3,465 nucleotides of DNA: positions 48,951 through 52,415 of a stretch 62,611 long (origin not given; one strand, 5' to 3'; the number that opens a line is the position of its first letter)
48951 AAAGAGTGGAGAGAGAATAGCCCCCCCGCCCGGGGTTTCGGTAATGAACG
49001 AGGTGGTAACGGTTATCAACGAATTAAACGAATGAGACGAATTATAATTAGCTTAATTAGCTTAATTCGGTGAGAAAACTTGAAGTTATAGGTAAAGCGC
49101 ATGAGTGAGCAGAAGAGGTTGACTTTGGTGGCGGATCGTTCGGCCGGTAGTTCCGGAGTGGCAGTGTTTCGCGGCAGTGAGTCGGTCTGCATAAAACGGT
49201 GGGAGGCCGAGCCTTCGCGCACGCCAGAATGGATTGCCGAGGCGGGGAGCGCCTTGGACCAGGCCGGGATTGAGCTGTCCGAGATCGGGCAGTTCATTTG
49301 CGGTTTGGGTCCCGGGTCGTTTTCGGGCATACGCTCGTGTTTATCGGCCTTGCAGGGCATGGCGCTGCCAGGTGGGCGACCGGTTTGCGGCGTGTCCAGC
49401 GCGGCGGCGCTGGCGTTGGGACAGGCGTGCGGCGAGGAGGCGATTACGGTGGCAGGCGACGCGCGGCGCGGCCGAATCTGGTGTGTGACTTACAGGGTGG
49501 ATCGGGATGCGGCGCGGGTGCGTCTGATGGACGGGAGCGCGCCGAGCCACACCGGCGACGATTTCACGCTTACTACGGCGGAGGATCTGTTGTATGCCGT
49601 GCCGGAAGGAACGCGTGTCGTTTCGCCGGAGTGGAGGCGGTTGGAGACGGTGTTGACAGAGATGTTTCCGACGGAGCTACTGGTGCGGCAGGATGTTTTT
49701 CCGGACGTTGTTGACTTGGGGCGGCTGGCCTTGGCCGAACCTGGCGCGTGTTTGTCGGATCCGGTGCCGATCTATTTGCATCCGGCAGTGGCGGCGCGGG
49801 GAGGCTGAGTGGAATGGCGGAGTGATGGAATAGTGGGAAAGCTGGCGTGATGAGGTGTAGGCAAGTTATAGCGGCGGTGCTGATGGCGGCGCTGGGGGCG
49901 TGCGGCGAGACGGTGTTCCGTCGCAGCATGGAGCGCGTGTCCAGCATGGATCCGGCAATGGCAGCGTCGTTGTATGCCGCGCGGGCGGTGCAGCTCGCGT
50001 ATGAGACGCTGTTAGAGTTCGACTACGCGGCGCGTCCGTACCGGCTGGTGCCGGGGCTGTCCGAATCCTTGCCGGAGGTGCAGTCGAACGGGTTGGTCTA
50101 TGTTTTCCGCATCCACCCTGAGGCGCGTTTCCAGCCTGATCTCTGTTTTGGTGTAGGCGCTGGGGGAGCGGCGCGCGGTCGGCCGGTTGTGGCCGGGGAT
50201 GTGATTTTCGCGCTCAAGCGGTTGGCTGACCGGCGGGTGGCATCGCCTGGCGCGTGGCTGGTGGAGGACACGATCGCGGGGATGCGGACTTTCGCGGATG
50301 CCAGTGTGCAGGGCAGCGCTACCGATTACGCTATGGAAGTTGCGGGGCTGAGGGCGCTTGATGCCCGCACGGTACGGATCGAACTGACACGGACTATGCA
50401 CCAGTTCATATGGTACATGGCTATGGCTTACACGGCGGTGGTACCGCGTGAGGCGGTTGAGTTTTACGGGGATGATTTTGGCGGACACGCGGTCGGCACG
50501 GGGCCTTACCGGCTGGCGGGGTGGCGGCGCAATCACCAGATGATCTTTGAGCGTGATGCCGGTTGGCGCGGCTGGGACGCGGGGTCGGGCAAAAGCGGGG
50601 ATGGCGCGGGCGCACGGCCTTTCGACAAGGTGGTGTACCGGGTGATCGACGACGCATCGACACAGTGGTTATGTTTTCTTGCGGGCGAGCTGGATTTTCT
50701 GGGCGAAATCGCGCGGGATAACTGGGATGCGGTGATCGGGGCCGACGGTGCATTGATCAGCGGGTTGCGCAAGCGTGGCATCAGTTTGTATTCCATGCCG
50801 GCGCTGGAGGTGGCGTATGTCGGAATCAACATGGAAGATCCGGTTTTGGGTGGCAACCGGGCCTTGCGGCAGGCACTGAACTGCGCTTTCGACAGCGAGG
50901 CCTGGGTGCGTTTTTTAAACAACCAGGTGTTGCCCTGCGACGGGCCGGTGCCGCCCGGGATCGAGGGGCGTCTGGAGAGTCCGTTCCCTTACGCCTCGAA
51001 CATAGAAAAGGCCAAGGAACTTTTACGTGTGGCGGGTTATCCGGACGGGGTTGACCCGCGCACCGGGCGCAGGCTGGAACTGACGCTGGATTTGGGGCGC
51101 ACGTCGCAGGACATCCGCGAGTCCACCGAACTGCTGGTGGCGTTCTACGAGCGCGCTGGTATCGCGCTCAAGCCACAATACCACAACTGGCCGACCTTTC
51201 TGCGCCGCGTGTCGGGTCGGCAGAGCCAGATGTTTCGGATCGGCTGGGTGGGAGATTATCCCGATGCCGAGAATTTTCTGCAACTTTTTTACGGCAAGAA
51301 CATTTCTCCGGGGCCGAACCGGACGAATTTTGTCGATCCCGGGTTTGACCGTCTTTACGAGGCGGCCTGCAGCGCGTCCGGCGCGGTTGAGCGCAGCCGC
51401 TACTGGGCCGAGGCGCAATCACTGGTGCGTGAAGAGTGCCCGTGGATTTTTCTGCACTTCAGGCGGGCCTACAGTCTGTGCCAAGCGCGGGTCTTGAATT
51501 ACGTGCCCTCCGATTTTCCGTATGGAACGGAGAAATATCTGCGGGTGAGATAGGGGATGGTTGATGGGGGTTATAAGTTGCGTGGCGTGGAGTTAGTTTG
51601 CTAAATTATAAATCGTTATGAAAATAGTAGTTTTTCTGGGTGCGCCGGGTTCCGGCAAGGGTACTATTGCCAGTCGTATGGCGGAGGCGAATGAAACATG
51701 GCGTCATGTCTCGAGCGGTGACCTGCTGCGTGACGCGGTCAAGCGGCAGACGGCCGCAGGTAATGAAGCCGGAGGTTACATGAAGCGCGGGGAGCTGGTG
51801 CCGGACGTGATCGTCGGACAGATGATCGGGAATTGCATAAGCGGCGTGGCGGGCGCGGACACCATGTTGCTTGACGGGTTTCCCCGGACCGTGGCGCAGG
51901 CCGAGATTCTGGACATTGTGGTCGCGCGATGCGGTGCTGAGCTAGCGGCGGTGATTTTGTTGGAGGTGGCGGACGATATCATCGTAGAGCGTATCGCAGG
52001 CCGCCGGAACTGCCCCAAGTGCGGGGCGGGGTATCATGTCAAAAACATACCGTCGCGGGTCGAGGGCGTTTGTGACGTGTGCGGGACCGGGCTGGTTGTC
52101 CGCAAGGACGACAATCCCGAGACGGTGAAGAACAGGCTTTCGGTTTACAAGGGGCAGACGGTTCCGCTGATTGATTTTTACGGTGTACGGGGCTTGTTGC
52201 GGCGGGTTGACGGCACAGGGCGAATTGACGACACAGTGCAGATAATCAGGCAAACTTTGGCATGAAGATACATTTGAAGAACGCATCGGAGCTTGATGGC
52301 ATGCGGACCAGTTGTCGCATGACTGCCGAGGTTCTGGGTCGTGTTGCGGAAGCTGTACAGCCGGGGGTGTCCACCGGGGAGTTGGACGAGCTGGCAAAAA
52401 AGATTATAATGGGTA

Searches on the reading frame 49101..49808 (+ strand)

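Call 56: search_protein_families(library=pfam, proteins=[window:49101-49808:+], max_evalue=0.0001)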
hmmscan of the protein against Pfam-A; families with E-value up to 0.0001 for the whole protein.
window:49101-49808:+ (235 aa): 1 family
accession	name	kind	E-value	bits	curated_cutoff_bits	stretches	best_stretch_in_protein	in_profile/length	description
PF00814.31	TsaD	-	5.1e-11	43.2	24.8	1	50-134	39-129/264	tRNA N6-adenosine threonylcarbamoyltransferase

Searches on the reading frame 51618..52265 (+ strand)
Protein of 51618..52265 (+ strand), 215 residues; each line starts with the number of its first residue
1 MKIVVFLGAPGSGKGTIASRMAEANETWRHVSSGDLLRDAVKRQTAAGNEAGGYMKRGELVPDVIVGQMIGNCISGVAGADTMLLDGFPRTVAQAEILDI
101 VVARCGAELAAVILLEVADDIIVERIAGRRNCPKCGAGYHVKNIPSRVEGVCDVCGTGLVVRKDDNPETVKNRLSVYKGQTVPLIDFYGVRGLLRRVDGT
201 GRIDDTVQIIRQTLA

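Call 93: list_cluster_members(proteins=[window:51618-52265:+, window:3305-7453:+, window:58064-60715:+, window:60712-62064:+, window:55060-56055:+])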
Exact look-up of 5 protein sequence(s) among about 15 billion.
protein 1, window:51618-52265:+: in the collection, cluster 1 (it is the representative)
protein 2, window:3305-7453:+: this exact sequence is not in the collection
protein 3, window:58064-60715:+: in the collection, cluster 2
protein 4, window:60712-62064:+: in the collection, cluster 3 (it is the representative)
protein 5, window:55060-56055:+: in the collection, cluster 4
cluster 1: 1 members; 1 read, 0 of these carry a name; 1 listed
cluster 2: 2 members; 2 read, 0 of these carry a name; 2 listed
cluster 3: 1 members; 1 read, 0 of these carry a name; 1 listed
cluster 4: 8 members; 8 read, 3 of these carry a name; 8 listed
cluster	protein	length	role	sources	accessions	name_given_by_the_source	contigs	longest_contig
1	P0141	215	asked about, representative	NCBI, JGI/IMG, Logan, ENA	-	-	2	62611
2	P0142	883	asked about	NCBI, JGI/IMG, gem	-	-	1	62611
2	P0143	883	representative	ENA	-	-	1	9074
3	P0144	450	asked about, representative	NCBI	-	-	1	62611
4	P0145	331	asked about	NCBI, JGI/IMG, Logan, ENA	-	-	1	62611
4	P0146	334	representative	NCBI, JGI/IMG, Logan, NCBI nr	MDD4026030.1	MAG: DNA-directed RNA polymerase subunit alpha [Kiritimatiellae bacterium] | DNA-directed RNA polymerase subunit alpha [Kiritimatiellia bacterium]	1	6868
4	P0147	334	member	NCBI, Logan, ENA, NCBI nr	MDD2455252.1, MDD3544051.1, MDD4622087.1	MAG: DNA-directed RNA polymerase subunit alpha [Kiritimatiellae bacterium] | DNA-directed RNA polymerase subunit alpha [Kiritimatiellia bacterium]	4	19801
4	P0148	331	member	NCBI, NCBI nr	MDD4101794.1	MAG: DNA-directed RNA polymerase subunit alpha [Kiritimatiellae bacterium] | DNA-directed RNA polymerase subunit alpha [Kiritimatiellia bacterium]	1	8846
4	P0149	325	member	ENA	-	-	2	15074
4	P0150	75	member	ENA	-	-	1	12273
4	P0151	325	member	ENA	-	-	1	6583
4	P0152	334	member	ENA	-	-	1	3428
